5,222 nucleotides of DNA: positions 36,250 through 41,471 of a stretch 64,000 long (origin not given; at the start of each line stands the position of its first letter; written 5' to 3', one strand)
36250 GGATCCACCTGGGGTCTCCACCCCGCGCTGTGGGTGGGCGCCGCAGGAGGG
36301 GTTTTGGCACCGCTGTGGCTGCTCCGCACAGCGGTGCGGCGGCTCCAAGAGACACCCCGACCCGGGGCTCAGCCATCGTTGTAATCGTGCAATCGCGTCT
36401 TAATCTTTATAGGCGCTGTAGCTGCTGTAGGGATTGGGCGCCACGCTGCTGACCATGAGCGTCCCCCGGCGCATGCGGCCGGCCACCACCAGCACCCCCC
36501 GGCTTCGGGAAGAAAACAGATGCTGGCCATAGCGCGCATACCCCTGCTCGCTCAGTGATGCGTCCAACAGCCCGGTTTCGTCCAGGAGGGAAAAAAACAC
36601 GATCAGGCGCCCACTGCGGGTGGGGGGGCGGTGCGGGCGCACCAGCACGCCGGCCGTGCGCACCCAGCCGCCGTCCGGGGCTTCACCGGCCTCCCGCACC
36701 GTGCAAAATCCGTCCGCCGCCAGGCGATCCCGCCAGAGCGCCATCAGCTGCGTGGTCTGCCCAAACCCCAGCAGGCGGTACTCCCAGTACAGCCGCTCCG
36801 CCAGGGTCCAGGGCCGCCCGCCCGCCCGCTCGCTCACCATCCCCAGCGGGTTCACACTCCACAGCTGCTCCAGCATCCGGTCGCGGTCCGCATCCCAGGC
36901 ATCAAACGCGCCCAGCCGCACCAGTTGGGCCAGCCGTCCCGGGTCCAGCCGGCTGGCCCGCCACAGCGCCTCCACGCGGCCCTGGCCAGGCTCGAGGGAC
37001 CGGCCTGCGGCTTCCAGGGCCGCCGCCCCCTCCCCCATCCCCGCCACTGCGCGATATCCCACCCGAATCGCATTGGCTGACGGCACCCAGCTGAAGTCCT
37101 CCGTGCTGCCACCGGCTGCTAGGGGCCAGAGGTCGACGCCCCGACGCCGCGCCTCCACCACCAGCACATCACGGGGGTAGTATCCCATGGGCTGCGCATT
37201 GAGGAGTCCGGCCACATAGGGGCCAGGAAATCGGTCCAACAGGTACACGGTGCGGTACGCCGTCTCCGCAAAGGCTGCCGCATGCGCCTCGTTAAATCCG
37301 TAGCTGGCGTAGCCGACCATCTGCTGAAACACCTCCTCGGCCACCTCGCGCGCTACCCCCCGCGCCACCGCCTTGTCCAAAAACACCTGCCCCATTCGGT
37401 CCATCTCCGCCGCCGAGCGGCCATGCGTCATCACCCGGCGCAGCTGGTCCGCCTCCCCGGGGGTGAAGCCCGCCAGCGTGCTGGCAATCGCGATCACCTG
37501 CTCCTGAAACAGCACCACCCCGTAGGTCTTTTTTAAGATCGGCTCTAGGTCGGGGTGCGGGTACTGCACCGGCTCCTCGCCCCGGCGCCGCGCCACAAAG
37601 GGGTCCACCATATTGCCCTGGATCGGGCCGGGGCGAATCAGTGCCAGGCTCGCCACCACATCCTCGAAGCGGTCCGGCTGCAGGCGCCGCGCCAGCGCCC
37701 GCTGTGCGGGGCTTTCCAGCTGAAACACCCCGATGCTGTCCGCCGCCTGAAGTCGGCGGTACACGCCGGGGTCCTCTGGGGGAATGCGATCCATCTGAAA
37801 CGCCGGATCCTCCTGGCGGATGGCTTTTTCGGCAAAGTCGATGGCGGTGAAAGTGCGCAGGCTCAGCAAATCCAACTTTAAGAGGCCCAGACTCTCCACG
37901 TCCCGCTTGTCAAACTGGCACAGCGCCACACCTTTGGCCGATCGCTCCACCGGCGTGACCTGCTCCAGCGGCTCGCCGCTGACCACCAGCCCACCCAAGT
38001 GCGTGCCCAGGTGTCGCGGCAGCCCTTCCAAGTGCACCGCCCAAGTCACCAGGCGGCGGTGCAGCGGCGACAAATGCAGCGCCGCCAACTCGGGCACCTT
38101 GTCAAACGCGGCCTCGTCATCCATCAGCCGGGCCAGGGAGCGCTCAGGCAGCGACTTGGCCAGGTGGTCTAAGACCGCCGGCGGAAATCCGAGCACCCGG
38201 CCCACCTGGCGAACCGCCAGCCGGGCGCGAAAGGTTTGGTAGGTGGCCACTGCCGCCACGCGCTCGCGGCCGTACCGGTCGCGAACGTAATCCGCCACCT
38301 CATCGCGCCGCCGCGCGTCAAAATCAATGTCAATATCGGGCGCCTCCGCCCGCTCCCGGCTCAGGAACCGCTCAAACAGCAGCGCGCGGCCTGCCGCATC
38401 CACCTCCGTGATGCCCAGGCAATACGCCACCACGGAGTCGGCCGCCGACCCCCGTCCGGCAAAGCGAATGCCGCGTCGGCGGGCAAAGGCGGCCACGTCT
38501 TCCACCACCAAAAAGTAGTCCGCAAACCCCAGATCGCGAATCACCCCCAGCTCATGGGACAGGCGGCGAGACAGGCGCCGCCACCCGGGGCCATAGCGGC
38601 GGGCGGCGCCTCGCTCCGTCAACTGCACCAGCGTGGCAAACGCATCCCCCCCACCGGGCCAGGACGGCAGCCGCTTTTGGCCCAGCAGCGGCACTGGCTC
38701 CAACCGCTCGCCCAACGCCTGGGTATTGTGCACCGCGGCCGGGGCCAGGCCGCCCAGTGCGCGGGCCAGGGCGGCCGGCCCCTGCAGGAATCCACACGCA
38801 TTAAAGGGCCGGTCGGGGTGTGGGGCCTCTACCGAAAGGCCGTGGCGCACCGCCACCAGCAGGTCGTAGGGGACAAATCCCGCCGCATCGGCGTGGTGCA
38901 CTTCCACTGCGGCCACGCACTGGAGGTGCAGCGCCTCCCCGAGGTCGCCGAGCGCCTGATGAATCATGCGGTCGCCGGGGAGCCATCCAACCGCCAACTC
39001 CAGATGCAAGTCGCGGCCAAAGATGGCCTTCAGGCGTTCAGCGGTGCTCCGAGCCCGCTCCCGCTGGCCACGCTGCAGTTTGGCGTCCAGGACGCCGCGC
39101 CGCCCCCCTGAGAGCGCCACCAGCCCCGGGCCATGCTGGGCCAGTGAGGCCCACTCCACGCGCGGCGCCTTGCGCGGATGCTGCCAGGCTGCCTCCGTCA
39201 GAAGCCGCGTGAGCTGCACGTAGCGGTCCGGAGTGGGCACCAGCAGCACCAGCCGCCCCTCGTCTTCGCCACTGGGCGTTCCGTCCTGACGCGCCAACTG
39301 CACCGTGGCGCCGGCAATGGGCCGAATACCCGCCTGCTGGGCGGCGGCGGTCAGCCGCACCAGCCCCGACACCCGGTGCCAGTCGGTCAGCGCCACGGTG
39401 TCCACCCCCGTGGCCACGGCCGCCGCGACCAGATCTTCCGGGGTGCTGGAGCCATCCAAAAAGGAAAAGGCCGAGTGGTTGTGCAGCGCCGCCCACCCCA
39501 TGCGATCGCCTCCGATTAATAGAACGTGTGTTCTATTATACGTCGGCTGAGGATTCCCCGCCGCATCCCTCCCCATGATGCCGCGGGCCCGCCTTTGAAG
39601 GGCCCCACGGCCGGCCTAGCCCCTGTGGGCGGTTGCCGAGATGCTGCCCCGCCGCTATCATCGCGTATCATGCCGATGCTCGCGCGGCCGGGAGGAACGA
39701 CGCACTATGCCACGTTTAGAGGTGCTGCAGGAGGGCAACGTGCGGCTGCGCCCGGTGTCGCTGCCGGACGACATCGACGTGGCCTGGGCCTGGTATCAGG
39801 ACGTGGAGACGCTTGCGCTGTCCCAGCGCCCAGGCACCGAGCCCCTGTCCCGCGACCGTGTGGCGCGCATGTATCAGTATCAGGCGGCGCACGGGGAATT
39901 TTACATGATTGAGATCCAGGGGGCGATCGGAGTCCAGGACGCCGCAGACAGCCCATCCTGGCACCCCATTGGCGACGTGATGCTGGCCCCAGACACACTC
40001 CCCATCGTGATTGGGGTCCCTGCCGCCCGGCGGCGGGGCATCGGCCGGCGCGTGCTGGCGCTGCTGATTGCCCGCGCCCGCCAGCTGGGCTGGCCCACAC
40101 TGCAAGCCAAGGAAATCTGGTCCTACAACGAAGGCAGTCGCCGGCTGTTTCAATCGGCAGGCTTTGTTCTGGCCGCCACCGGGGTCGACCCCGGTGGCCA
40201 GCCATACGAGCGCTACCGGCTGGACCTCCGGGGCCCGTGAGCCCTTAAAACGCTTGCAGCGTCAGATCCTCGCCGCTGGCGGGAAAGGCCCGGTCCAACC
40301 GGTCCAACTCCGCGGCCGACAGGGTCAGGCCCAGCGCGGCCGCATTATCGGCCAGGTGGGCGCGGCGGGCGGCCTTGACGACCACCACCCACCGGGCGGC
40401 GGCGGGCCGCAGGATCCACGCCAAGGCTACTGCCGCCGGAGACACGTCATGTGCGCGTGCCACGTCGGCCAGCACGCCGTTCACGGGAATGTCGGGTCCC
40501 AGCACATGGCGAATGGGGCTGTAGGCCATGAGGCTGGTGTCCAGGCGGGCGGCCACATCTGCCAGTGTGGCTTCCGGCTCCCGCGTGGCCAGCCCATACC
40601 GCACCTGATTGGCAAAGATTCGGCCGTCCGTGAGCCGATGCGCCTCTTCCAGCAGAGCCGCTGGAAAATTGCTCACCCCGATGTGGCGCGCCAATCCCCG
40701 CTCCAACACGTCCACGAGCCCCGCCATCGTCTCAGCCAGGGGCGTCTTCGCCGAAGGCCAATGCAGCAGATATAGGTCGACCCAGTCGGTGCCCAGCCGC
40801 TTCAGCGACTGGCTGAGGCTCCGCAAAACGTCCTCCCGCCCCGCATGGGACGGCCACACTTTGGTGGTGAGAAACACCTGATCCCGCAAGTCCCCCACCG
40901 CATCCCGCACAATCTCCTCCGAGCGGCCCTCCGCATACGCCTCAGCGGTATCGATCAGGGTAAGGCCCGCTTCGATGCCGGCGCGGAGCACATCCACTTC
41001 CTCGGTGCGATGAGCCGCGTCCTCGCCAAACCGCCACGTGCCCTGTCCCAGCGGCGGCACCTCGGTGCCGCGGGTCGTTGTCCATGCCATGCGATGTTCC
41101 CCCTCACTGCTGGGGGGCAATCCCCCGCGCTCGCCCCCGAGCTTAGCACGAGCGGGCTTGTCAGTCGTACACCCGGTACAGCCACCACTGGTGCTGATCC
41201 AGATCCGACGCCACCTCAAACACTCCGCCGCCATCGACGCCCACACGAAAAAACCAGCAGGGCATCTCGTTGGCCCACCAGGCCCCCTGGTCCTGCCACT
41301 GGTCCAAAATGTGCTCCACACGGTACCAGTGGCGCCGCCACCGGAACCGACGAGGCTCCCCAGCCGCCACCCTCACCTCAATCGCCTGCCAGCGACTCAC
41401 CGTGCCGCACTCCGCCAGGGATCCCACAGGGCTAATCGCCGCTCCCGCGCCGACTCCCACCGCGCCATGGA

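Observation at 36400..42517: SOS mutagenesis genes split into two LexA-boxed units, with no imuA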

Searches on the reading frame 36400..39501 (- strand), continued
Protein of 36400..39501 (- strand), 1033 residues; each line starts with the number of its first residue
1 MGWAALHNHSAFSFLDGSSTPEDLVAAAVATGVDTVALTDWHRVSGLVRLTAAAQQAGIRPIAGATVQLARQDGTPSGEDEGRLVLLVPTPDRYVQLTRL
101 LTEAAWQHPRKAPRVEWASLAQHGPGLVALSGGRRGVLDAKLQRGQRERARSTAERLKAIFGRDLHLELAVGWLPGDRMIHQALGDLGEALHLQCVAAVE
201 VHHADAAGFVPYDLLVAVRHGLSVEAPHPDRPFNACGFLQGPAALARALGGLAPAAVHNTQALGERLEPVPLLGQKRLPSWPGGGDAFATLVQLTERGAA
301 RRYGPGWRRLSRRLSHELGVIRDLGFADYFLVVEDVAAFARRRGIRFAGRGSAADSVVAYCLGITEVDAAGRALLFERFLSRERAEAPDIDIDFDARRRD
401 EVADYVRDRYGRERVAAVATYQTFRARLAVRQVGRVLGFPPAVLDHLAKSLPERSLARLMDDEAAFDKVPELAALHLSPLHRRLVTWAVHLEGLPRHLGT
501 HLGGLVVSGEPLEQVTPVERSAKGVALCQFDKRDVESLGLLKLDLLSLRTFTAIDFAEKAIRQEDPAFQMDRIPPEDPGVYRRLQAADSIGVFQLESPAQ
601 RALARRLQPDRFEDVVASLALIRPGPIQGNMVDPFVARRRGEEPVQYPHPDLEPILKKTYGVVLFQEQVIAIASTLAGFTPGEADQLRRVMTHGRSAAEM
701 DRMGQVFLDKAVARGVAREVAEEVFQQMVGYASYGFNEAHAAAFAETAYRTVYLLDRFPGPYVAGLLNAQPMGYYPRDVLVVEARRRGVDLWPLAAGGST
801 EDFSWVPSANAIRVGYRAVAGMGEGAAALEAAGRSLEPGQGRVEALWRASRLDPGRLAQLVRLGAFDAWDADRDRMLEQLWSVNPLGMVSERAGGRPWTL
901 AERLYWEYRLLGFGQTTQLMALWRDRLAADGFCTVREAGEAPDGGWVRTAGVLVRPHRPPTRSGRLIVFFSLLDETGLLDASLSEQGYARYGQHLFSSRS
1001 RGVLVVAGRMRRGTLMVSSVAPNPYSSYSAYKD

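Call 57: find_encoding_contigs(protein=P0094, flank=10000, max_places=2)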
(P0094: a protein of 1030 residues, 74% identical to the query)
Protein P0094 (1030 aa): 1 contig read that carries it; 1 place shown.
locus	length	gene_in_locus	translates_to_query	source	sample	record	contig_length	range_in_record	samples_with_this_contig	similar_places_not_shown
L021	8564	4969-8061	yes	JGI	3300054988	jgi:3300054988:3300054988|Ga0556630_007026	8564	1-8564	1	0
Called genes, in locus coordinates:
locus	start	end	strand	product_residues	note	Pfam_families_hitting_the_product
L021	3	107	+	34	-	?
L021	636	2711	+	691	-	-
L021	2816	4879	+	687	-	-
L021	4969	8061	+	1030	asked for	PF02811:PHP, PF07733:DNA_pol3_alpha, PF17657:DNA_pol3_finger, PF14579:HHH_6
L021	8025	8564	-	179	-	?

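Call 63: find_encoding_contigs(protein=P0139, flank=6000, max_places=1)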
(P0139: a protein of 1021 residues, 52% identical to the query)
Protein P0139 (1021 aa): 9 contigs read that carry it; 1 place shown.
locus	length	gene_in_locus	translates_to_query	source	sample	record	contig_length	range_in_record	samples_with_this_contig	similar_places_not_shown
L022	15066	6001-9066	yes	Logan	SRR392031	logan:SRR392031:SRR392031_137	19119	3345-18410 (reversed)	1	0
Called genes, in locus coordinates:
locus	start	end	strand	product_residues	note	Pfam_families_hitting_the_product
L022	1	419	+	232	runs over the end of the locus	-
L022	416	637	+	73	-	PF00364:Biotin_lipoyl, PF25973:BSH_CzcB (faint), PF25984:BSH_YknX (faint)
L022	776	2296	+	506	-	PF01039:Carboxyl_trans, PF06833:MdcE (faint), PF03255:ACCA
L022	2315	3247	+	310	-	PF00682:HMGL-like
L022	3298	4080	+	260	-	PF00378:ECH_1, PF16113:ECH_2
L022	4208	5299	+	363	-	-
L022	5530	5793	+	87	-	PF20114:DUF6504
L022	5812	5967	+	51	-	-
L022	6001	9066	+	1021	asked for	PF02811:PHP, PF07733:DNA_pol3_alpha, PF17657:DNA_pol3_finger, PF14579:HHH_6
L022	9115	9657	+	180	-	PF01613:Flavin_Reduct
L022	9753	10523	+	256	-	-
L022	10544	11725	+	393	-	PF13492:GAF_3 (faint), PF13185:GAF_2, PF01590:GAF, PF00990:GGDEF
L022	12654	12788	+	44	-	-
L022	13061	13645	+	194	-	-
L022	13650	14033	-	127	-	-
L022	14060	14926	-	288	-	PF01040:UbiA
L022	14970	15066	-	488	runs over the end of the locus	PF00501:AMP-binding, PF13193:AMP-binding_C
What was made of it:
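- L022 shares both flanks with the window: enoyl-CoA hydratase upstream and GAF-GGDEF downstream (call 63).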

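Call 64: find_encoding_contigs(protein=P0172, flank=6000, max_places=1)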
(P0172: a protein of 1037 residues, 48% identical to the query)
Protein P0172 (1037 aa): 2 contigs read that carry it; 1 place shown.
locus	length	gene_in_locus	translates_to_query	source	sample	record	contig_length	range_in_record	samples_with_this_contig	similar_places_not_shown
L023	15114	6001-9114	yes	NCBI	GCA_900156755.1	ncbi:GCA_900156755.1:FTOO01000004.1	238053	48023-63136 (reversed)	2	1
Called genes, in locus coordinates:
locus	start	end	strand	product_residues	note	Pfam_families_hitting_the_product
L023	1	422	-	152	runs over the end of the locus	-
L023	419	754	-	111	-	PF14034:Spore_YtrH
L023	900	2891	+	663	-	PF12419:DUF3670, PF00176:SNF2-rel_dom, PF04851:ResIII, PF00270:DEAD (faint)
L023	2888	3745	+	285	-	PF00176:SNF2-rel_dom (weak), PF00271:Helicase_C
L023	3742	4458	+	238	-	-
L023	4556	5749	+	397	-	PF00817:IMS (faint)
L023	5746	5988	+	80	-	PF20114:DUF6504 (weak)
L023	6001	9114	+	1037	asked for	PF02811:PHP, PF07733:DNA_pol3_alpha, PF17657:DNA_pol3_finger, PF14579:HHH_6, PF01336:tRNA_anti-codon (weak)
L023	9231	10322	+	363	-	PF07894:SACK1 (faint), PF13091:PLDc_2, PF00614:PLDc (faint), PF13091:PLDc_2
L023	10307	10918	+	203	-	PF01569:PAP2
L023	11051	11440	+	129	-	PF13473:Cupredoxin_1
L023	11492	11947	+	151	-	PF02566:OsmC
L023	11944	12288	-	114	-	PF11969:DcpS_C, PF01230:HIT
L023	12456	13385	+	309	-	PF01063:Aminotran_4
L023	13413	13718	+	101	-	PF03819:MazG (weak)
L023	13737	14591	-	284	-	PF01261:AP_endonuc_2, PF17285:PRMT5_TIM (weak)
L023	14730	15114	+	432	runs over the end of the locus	PF07690:MFS_1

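Call 86: find_encoding_contigs(protein=P0119, flank=5000, max_places=1)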
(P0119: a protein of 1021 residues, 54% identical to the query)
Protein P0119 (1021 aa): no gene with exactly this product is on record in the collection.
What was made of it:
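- Tried and rejected: The look-up of the Thermaerobacter sp. DnaE2 (P0119) found no record (call 86).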

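Call 87: find_encoding_contigs(protein=P0091, flank=3000, max_places=3)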
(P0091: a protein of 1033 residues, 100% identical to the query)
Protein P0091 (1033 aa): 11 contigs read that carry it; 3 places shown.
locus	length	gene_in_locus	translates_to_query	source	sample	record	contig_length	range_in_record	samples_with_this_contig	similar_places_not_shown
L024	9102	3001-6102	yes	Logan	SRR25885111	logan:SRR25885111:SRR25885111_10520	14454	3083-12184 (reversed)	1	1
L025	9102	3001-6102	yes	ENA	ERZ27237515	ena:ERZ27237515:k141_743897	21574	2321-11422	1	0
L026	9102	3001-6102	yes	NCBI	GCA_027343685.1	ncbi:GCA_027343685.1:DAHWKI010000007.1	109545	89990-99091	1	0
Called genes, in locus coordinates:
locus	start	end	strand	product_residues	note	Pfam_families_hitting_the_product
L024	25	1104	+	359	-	-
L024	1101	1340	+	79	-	PF20114:DUF6504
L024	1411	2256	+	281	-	PF00248:Aldo_ket_red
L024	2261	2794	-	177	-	PF13302:Acetyltransf_3, PF00583:Acetyltransf_1 (weak)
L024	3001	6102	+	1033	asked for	PF02811:PHP, PF07733:DNA_pol3_alpha, PF17657:DNA_pol3_finger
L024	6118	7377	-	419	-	PF05977:MFS_3, PF07690:MFS_1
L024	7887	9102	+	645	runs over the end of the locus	PF01590:GAF (weak), PF13185:GAF_2, PF13492:GAF_3 (weak), PF01590:GAF, PF13185:GAF_2, PF13492:GAF_3, PF00990:GGDEF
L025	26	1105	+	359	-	-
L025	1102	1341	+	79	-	PF20114:DUF6504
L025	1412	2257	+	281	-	PF00248:Aldo_ket_red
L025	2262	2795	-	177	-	PF13302:Acetyltransf_3, PF00583:Acetyltransf_1 (weak)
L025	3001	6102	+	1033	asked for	PF02811:PHP, PF07733:DNA_pol3_alpha, PF17657:DNA_pol3_finger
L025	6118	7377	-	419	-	PF05977:MFS_3, PF07690:MFS_1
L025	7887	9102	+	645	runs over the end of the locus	PF01590:GAF (weak), PF13185:GAF_2, PF13492:GAF_3 (weak), PF01590:GAF, PF13185:GAF_2, PF13492:GAF_3, PF00990:GGDEF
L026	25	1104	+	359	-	-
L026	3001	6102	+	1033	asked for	PF02811:PHP, PF07733:DNA_pol3_alpha, PF17657:DNA_pol3_finger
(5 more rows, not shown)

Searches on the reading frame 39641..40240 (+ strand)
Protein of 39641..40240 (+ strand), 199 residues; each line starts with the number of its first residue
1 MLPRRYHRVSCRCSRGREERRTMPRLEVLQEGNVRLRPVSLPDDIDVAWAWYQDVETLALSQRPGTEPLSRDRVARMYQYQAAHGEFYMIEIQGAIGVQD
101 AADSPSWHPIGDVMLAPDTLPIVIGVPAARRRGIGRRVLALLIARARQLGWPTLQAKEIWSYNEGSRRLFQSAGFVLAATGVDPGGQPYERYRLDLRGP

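Call 5: search_protein_families(library=pfam, proteins=[window:39641-40240:+])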
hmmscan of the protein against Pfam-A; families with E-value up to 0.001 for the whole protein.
window:39641-40240:+ (199 aa): 2 families
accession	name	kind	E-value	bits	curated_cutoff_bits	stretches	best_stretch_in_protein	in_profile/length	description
PF13302.13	Acetyltransf_3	-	2.9e-08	35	25.4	1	34-176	2-138/138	Acetyltransferase (GNAT) domain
PF00583.31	Acetyltransf_1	-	4.1e-06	27.5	20.7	1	127-175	69-116/116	Acetyltransferase (GNAT) family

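Call 6: search_protein_families(library=ncbifam, proteins=[window:39641-40240:+])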
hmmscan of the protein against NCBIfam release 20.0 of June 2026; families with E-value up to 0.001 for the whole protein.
window:39641-40240:+ (199 aa): 0 families

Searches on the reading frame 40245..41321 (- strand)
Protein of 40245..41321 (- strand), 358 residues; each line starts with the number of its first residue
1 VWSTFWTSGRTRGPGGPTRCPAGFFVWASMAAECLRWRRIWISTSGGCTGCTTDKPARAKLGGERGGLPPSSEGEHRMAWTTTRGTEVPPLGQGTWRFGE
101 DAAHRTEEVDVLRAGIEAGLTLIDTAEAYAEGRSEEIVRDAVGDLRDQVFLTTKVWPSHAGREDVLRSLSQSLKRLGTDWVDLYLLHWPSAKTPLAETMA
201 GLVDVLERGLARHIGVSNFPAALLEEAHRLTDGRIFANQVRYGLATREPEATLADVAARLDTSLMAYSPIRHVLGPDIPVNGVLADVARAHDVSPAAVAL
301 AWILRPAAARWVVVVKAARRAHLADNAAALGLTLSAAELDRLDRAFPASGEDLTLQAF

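Call 5: search_protein_families(library=pfam, proteins=[window:40245-41321:-])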
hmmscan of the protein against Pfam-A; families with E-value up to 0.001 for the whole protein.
window:40245-41321:- (358 aa): 1 family
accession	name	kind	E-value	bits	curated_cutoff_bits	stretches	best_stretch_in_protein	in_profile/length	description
PF00248.27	Aldo_ket_red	-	2.2e-55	188.2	24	1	91-344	2-288/291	Aldo/keto reductase family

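Call 6: search_protein_families(library=ncbifam, proteins=[window:40245-41321:-])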
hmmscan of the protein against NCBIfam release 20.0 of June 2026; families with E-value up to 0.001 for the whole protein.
window:40245-41321:- (358 aa): 7 families
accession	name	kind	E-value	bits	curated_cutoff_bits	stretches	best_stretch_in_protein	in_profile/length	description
NF008377.0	PRK11172.1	equivalog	2.6e-37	128.5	327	1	87-341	2-246/267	2,5-didehydrogluconate reductase DkgB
NF007695.0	PRK10376.1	subfamily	1.8e-29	102.7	280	1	103-344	37-285/290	oxidoreductase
NF049922.1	MethglyxlRedYdjG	equivalog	2.9e-26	92.3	550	1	83-272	8-222/326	NADH-dependent methylglyoxal reductase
NF008598.0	PRK11565.1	equivalog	1.6e-24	86.5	425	1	84-342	11-257/275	2,5-didehydrogluconate reductase DkgA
NF007388.0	PRK09912.1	subfamily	2.3e-17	62.9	448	1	78-222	15-173/346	L-glyceraldehyde 3-phosphate reductase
NF007912.0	PRK10625.1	equivalog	1.3e-16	60.9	415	1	86-270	11-236/346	NADP(H)-dependent aldo-keto reductase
TIGR01293.1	Kv_beta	subfamily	1.2e-15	57.4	365.4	1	85-270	10-210/319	voltage-dependent potassium channel subunit beta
